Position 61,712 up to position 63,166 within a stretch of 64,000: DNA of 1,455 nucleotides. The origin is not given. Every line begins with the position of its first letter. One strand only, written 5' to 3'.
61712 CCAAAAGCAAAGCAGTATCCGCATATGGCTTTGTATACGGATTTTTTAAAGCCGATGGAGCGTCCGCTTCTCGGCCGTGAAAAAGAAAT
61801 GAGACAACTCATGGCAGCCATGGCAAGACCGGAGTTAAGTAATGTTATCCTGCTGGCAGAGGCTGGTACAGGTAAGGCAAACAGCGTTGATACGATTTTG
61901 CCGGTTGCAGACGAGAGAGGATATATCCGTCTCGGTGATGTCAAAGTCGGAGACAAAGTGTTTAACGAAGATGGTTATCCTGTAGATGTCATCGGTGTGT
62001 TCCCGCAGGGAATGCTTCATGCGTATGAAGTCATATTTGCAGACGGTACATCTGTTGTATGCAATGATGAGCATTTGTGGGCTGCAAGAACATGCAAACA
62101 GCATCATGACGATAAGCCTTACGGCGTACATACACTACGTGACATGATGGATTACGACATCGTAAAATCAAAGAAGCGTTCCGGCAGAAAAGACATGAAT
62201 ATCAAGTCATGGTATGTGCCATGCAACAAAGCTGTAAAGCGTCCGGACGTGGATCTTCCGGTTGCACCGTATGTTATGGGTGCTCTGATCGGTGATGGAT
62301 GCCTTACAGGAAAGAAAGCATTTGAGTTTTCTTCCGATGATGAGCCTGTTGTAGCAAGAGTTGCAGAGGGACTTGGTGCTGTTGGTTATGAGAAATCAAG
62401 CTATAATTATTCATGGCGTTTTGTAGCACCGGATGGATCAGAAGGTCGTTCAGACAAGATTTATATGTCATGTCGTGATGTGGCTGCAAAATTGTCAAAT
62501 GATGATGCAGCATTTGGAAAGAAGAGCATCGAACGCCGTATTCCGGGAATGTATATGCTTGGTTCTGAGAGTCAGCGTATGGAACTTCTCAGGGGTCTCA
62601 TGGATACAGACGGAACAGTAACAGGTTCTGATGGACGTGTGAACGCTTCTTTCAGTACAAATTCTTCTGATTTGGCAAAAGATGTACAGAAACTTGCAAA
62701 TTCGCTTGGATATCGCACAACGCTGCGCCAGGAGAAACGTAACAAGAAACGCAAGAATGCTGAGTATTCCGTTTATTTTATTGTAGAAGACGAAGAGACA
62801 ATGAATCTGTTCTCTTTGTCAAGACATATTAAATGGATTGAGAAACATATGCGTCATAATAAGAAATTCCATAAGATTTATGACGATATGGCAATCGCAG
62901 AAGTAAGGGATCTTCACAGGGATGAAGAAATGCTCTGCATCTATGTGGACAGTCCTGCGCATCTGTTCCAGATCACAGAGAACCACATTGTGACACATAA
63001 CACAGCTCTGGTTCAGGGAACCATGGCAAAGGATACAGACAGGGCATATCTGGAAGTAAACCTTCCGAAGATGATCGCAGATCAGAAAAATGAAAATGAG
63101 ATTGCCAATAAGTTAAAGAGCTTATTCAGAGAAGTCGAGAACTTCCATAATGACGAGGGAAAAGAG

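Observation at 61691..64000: ClpB-like AAA+ ATPase with an intein (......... endonuclease) splitting the Walker A motif, possibly Ala1/Thr+1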

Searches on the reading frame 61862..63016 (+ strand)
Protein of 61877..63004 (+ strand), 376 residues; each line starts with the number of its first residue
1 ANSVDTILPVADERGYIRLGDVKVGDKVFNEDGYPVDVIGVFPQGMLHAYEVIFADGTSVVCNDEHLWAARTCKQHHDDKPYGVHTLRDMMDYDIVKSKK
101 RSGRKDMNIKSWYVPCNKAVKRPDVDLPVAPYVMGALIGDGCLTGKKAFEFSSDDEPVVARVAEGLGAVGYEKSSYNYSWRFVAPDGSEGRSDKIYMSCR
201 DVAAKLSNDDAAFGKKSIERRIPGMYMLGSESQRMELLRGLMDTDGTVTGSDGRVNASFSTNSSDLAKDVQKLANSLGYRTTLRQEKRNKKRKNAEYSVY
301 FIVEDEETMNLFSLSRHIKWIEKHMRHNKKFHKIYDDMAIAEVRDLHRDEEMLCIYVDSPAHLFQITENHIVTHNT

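Call 4: search_protein_families(library=pfam, proteins=[window:61877-63004:+], max_evalue=0.1)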
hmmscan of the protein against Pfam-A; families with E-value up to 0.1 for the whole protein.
window:61877-63004:+ (376 aa): 5 families
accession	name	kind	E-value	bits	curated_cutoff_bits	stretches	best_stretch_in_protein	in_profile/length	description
PF14528.11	LAGLIDADG_3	-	5.7e-15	55.8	22.5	1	233-295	2-63/82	LAGLIDADG-like domain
PF05204.19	Hom_end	-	7.8e-07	29.6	21.1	1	233-302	13-82/110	Homing endonuclease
PF10298.14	WhiA_N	-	0.00016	22.1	23.4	1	233-302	3-73/86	WhiA N-terminal LAGLIDADG-like domain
PF14527.11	LAGLIDADG_WhiA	-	0.0029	18.1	23.2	0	237-289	4-56/93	WhiA LAGLIDADG-like domain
PF05203.21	Hom_end_hint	-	0.012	16.1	32.1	1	20-56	19-54/228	Hom_end-associated Hint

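Call 5: search_protein_families(library=ncbifam, proteins=[window:61877-63004:+], max_evalue=0.1)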
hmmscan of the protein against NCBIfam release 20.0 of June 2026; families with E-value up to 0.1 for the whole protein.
window:61877-63004:+ (376 aa): 5 families
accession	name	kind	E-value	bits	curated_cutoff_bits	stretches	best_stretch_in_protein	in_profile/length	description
NF005852.0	PRK07773.1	equivalog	2.5e-09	36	780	1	133-300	511-680/886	replicative DNA helicase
NF038098.1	GyrA_w_intein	exception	7.6e-06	24.1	1850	1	129-288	238-391/1232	intein-containing DNA gyrase subunit A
NF045703.1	rSAM_Tes_intein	exception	5.1e-05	21.3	1700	1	216-350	445-583/1040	tetraether lipid synthase Tes, intein-containing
NF007072.0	PRK09519.1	equivalog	0.027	12.8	1024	1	200-293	426-522/790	intein-containing recombinase RecA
TIGR00647.1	DNA_bind_WhiA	equivalog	0.029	13.6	44.1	1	231-328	16-114/304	DNA-binding protein WhiA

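Call 7: search_solved_structures(query=window:61877-63004:+, max_evalue=1, show_alignments=3)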
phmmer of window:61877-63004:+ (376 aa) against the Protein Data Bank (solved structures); distinct sequences matched with E-value up to 1: 12.
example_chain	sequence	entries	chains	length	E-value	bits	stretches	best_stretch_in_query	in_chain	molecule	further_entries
6riz_A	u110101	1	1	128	6.3e-10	41.9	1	8-74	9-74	gp41-1 intein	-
6rix_A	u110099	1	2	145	3.2e-08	36.3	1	9-70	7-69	Replicative DNA helicase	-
6qaz_A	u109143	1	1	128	8.3e-08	34.9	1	8-76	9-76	cyanophage-like gp41-1 intein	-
6riy_A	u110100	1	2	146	1e-07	34.6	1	9-70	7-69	Replicative DNA helicase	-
6bs8_A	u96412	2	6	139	1.5e-07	34.1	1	4-85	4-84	Replicative DNA helicase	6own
1dfa_A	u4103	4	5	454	0.00035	23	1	220-299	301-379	PI-SCEI ENDONUCLEASE | ENDONUCLEASE PI-SCEI | PI-SCEI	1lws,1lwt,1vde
1um2_A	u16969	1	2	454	0.00036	22.9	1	220-299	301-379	ENDONUCLEASE PI-SCEI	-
1ef0_A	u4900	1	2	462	0.00043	22.7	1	216-297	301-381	PI-SCEI ENDONUCLEASE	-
1jva_A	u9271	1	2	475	0.00046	22.6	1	216-297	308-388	VMA1-DERIVED HOMING ENDONUCLEASE X10SSS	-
9cop_A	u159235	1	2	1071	0.007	18.7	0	216-299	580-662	V-type proton ATPase catalytic subunit A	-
2pxs_A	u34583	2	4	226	0.92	11.7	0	26-87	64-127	GFP-like fluorescent chromoprotein FP506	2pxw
2ojk_A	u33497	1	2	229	0.95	11.7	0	26-86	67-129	GFP-like fluorescent chromoprotein FP506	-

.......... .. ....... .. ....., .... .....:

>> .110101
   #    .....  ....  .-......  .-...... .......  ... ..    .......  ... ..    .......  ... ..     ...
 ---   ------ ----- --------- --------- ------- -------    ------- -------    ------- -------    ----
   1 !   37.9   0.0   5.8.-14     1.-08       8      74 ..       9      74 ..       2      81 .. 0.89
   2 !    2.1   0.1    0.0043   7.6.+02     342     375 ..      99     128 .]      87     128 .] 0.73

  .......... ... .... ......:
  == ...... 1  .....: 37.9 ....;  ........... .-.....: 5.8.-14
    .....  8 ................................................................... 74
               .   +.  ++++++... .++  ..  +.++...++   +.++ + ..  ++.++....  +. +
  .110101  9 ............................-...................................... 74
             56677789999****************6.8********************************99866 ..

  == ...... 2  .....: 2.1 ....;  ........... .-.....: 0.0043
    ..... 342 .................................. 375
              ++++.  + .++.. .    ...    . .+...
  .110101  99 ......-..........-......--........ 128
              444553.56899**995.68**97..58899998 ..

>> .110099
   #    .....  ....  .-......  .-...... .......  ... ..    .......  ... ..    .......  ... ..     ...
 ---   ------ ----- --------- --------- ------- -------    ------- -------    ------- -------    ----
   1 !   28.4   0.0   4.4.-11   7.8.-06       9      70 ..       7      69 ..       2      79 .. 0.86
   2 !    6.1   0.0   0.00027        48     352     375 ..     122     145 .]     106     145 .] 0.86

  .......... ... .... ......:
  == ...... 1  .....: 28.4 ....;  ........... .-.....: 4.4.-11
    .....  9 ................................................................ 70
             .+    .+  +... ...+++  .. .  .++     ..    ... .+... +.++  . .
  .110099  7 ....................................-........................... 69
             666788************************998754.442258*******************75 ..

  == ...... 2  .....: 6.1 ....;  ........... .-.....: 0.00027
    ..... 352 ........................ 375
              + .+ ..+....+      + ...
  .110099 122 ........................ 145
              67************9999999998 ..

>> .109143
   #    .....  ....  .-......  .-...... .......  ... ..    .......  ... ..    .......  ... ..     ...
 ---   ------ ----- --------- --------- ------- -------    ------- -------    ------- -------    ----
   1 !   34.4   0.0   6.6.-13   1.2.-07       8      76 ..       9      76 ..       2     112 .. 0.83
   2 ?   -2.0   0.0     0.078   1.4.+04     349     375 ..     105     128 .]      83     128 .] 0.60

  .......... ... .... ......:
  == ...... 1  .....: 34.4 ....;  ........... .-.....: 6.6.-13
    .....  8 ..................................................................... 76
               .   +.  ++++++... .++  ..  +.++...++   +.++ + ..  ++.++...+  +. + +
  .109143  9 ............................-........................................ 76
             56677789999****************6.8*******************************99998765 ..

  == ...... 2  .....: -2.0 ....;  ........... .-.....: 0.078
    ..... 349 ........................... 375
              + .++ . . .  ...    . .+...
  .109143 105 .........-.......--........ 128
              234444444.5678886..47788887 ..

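Call 45: predict_structure(alignment_id=A1)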
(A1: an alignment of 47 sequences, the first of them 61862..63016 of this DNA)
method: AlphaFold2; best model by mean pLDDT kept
length: 385 residues; sequences in the alignment: 47
mean_pLDDT: 92.7   pTM: 0.92
mean pLDDT of the five models: 92.7, 92.1, 91.9, 91.6, 90.9
residues with pLDDT >= 90: 318; 70-90: 46; 50-70: 17; < 50: 4
segments of 3 or more residues with pLDDT < 50: none
pLDDT, mean of each block of 10 residues (from residue 1): 77 97 98 98 95 98 97 97 96 98 93 97 98 96 91 89 96 94 92 66 87 84 95 98 98 91 97 98 98 76 96 96 95 86 98 97 95 95 51
secondary structure, 60 per line:
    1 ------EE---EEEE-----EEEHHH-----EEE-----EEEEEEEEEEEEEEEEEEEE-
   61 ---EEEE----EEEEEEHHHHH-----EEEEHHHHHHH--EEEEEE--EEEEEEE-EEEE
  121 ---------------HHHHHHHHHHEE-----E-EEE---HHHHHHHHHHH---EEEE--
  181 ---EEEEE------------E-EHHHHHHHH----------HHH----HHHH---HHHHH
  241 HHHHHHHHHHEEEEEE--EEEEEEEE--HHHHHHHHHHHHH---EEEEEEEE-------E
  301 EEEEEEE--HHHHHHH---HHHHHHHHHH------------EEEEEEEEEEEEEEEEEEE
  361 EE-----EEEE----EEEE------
elements in order: E12-15 E21-23 E32-34 E40-59 E64-67 E72-77 H78-82 E88-91 H92-98 E101-106 E109-115 E117-120 H136-145 E155-157 H161-171 E175-178 E184-188 H204-211 H229-232 H236-250 E251-256 E259-266 H269-281 E285-292 E300-307 H310-316 H320-329 E342-362 E368-371 E376-379

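Call 47: fold_search(model_id=the predicted structure, library=pdb)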
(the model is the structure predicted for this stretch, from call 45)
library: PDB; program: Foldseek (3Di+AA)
matches with E <= 10: 365; with E <= 0.001: 61
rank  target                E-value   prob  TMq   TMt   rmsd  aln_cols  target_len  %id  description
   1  1ef0_A                1.9e-18  1.00  0.64  0.59   8.1       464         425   18  CRYSTAL STRUCTURE OF PI-SCEI MINIPRECURSOR (released 2000-06-07)
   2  1vde_B                7.1e-18  1.00  0.62  0.56   9.7       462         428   18  PI-SCEI, A HOMING ENDONUCLEASE WITH PROTEIN SPLICING ACTIVITY (released 1998-04-08)
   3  1jva_B                3.4e-17  1.00  0.63  0.57  10.0       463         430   17  CRYSTAL STRUCTURE OF THE VMA1-DERIVED ENDONUCLEASE BEARING THE N AND C EXTEIN PROPEPTIDES (released 2002-08-29)
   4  1dfa                  5.7e-17  1.00  0.60  0.57   8.7       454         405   17  CRYSTAL STRUCTURE OF PI-SCEI IN C2 SPACE GROUP (released 1999-12-08)
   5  1vde_A                6.4e-17  1.00  0.64  0.58   9.2       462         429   18  PI-SCEI, A HOMING ENDONUCLEASE WITH PROTEIN SPLICING ACTIVITY (released 1998-04-08)
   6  1jva_A                7.2e-17  1.00  0.62  0.56  10.6       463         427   17  CRYSTAL STRUCTURE OF THE VMA1-DERIVED ENDONUCLEASE BEARING THE N AND C EXTEIN PROPEPTIDES (released 2002-08-29)
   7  1lwt_A                1.2e-16  1.00  0.66  0.58  10.1       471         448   16  Crystal structure of the intein homing endonuclease PI-SceI bound to its substrate DNA (Ca2+ free) (released 2002-09-27)
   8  1lws_A                2.6e-16  1.00  0.61  0.56   9.9       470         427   16  Crystal structure of the intein homing endonuclease PI-SceI bound to its recognition sequence (released 2002-09-27)
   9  1um2_B                3.7e-16  1.00  0.64  0.59   9.9       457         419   18  Crystal Structure of the Vma1-Derived Endonuclease with the Ligated Extein Segment (released 2004-09-22)
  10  1um2_A                8.3e-16  1.00  0.62  0.58  10.4       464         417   18  Crystal Structure of the Vma1-Derived Endonuclease with the Ligated Extein Segment (released 2004-09-22)
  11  7qsu                  1.4e-15  1.00  0.60  0.63   6.4       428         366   12  Crystal structure of homing endonuclease-associated TliVMA intein (C1A, d333-339) (released 2022-03-30)
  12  1ef0_B                3.0e-15  1.00  0.58  0.57   9.8       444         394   18  CRYSTAL STRUCTURE OF PI-SCEI MINIPRECURSOR (released 2000-06-07)
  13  7qss                  4.4e-13  1.00  0.59  0.54  14.2       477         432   13  Crystal structure of homing endonuclease-associated TliVMA intein (C1A) (released 2022-03-30)
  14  7qst                  2.2e-12  1.00  0.57  0.61   7.3       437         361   14  Crystal structure of homing endonuclease-associated PhoVMA intein (C1A) (released 2022-03-30)
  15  1dq3                  2.3e-10  1.00  0.64  0.55   6.1       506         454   11  CRYSTAL STRUCTURE OF AN ARCHAEAL INTEIN-ENCODED HOMING ENDONUCLEASE PI-PFUI (released 2000-07-05)
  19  6riy_A                1.7e-05  1.00  0.19  0.52   6.5       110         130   29  Crystal structure of MchDnaB-1 intein (N145AA) (released 2020-05-13)
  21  6riy_B                1.9e-05  1.00  0.19  0.51   8.2       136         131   24  Crystal structure of MchDnaB-1 intein (N145AA) (released 2020-05-13)
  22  6bs8_C                2.4e-05  1.00  0.20  0.57  10.7       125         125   24  The class 3 DnaB intein from Mycobacterium smegmatis (released 2018-11-21)
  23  6rix_B                2.6e-05  1.00  0.19  0.53  11.6       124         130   24  Crystal structure of MchDnaB-1 intein (released 2020-05-13)
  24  6rix_A                3.3e-05  1.00  0.19  0.52  10.3       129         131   24  Crystal structure of MchDnaB-1 intein (released 2020-05-13)
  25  6bs8_A                4.1e-05  1.00  0.18  0.51   9.9       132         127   24  The class 3 DnaB intein from Mycobacterium smegmatis (released 2018-11-21)
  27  6bs8_B                4.9e-05  1.00  0.18  0.51   8.9       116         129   25  The class 3 DnaB intein from Mycobacterium smegmatis (released 2018-11-21)
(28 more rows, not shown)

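Call 62: search_protein_representatives(protein=window:61877-63001:+)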
Query: 375 residues. Proteins with E-value up to 0.001 (for the whole library): 16169; up to 1e-10: 10988; up to 1e-30: 1095. The best 150 are listed.
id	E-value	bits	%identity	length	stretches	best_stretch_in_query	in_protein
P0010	1.2e-252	853.7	56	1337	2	1-375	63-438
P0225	6.0e-159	545.5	46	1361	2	4-375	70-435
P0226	8.9e-152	521.9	41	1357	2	5-375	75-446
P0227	8.0e-140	482.5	43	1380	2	7-375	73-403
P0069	4.2e-138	476.8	40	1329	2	6-375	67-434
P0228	1.8e-134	464.9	41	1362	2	5-375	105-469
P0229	7.6e-131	453.0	41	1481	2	6-375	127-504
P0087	3.2e-116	404.9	38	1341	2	5-375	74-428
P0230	3.7e-113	394.8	36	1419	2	5-375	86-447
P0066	4.7e-113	394.4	40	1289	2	5-375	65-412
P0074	4.0e-108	378.2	40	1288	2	5-375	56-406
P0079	2.4e-101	355.9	39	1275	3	5-375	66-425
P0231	2.8e-99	349.1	40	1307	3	5-375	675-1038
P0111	6.2e-96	338.1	39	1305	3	5-375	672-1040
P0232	2.2e-92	326.4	48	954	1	8-375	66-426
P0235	2.5e-87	309.8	43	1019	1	5-375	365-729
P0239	6.7e-81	288.6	42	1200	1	6-375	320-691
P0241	1.8e-77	277.3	44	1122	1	4-375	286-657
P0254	4.7e-67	243.1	43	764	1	3-375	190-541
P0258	2.2e-62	227.7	40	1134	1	8-375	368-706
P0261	1.1e-60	222.2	37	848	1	8-375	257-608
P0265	9.9e-59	215.7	43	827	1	3-375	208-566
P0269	4.9e-58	213.4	36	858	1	3-375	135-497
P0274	1.2e-56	208.8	41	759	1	6-375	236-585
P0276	2.4e-56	207.8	37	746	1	5-375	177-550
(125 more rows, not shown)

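Call 65: search_protein_families(library=pfam, proteins=[P0235, P0239, P0241, P0254, P0258, P0261, P0265, P0269, P0274, P0276], max_evalue=0.000001)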
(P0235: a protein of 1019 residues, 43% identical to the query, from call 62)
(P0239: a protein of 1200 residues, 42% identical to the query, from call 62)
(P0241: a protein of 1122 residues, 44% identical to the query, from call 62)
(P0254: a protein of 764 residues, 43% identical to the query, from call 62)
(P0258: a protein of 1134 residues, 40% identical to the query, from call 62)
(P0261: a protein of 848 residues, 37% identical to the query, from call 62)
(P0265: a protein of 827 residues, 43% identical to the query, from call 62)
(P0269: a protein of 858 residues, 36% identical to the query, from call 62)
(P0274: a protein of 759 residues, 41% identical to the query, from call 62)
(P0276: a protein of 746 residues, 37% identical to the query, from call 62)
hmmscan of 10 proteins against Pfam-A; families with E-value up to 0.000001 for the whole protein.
P0235 (1019 aa): 9 families
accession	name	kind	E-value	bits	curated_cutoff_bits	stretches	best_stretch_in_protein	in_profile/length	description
PF07724.20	AAA_2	-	5e-19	69.4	27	1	768-890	67-165/166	AAA domain (Cdc48 subfamily)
PF14528.11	LAGLIDADG_3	-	2.9e-13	50.3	22.5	1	587-653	1-66/82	LAGLIDADG-like domain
PF13191.12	AAA_16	-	2e-12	48.4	32.6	1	49-159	3-142/167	AAA ATPase domain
PF05621.17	TniB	-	3.8e-09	36.7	22.4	1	56-216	24-185/189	Bacterial TniB protein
PF00004.35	AAA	-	1.2e-08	35.9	21.2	0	71-193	2-110/131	ATPase family associated with various cellular activities (AAA)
PF05204.19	Hom_end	-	1.2e-08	35.5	21.1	1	583-664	8-89/110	Homing endonuclease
PF13401.12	AAA_22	-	1.6e-08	35.3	27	0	69-161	7-96/130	AAA domain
PF01637.24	ATPase_2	-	3.7e-07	30.6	33.2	0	49-163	2-124/225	ATPase domain predominantly from Archaea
PF07728.20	AAA_5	-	6.7e-07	29.8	22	0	776-839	66-129/139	AAA domain (dynein-related subfamily)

P0239 (1200 aa): 3 families
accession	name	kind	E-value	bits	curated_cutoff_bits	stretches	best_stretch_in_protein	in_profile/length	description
PF00004.35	AAA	-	1.3e-25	90.8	21.2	1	980-1090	1-111/131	ATPase family associated with various cellular activities (AAA)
PF17866.7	AAA_lid_6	-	3e-16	59.6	24.3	1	839-880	2-43/60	AAA lid domain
PF14528.11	LAGLIDADG_3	-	4.1e-07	30.6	22.5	0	545-602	1-63/82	LAGLIDADG-like domain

P0241 (1122 aa): 3 families
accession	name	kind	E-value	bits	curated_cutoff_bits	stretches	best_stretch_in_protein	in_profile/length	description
PF00004.35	AAA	-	2.6e-17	63.9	21.2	1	658-777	12-130/131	ATPase family associated with various cellular activities (AAA)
PF14528.11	LAGLIDADG_3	-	4.8e-09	36.8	22.5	1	512-567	1-56/82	LAGLIDADG-like domain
PF17866.7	AAA_lid_6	-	6.3e-08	33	24.3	1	803-850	2-49/60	AAA lid domain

P0254 (764 aa): 2 families
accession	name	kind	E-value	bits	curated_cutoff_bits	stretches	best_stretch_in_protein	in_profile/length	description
PF00437.27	T2SSE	-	3.5e-24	85.6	24.9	1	550-688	164-287/370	Type II/IV secretion system protein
PF14528.11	LAGLIDADG_3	-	2.9e-12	47.1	22.5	1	404-470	3-69/82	LAGLIDADG-like domain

P0258 (1134 aa): 7 families
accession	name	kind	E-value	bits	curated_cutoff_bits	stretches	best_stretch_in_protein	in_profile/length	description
PF13245.12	AAA_19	-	9.4e-25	87.8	25.1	1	714-825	29-133/134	AAA domain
PF13604.12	AAA_30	-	6e-22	78.8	27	1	732-883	51-190/191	AAA domain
PF14490.11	HHH_RecD2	-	1.5e-21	76.6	27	1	153-242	4-92/92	ATP-dependent RecD2 DNA helicase HHH domain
PF14528.11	LAGLIDADG_3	-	7.5e-15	55.4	22.5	1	570-632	2-65/82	LAGLIDADG-like domain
PF13538.12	UvrD_C_2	-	1.3e-13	51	27.4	1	1052-1098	2-51/52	UvrD-like helicase C-terminal domain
PF18335.7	SH3_13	-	4.6e-10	39.6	41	1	933-1033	1-65/65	ATP-dependent RecD-like DNA helicase SH3 domain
PF14527.11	LAGLIDADG_WhiA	-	8.4e-07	29.5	23.2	0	482-538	4-67/93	WhiA LAGLIDADG-like domain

P0261 (848 aa): 2 families
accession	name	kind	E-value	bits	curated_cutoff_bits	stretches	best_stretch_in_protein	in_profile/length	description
PF00437.27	T2SSE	-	1.4e-15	57.3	24.9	1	609-718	156-263/370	Type II/IV secretion system protein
PF14528.11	LAGLIDADG_3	-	4.9e-15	56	22.5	1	469-541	1-71/82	LAGLIDADG-like domain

P0265 (827 aa): 1 family
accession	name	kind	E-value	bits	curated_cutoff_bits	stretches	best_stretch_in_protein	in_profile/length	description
PF14528.11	LAGLIDADG_3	-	2.8e-08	34.4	22.5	1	433-491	5-64/82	LAGLIDADG-like domain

P0269 (858 aa): 3 families
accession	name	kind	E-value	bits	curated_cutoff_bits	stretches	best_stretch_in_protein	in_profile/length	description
PF14528.11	LAGLIDADG_3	-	3e-14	53.5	22.5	1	362-423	5-67/82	LAGLIDADG-like domain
PF04851.21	ResIII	-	7.3e-09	36.2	22.5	0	500-626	42-164/164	Type III restriction enzyme, res subunit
PF05204.19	Hom_end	-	5.1e-07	30.2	21.1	0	348-427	2-85/110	Homing endonuclease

P0274 (759 aa): 2 families
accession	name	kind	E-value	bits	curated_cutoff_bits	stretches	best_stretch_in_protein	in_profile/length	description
PF02562.22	PhoH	-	5.9e-21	75.3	27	1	585-754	32-198/205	PhoH-like protein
PF14528.11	LAGLIDADG_3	-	1.1e-10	42.1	22.5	1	447-500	2-56/82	LAGLIDADG-like domain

P0276 (746 aa): 3 families
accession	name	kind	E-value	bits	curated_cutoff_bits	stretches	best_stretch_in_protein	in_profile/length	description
PF00437.27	T2SSE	-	2.4e-32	112.5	24.9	1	551-688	156-280/370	Type II/IV secretion system protein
PF14528.11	LAGLIDADG_3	-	2.2e-15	57.1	22.5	1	407-474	3-75/82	LAGLIDADG-like domain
PF05204.19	Hom_end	-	2.5e-08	34.4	21.1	1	395-475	2-86/110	Homing endonuclease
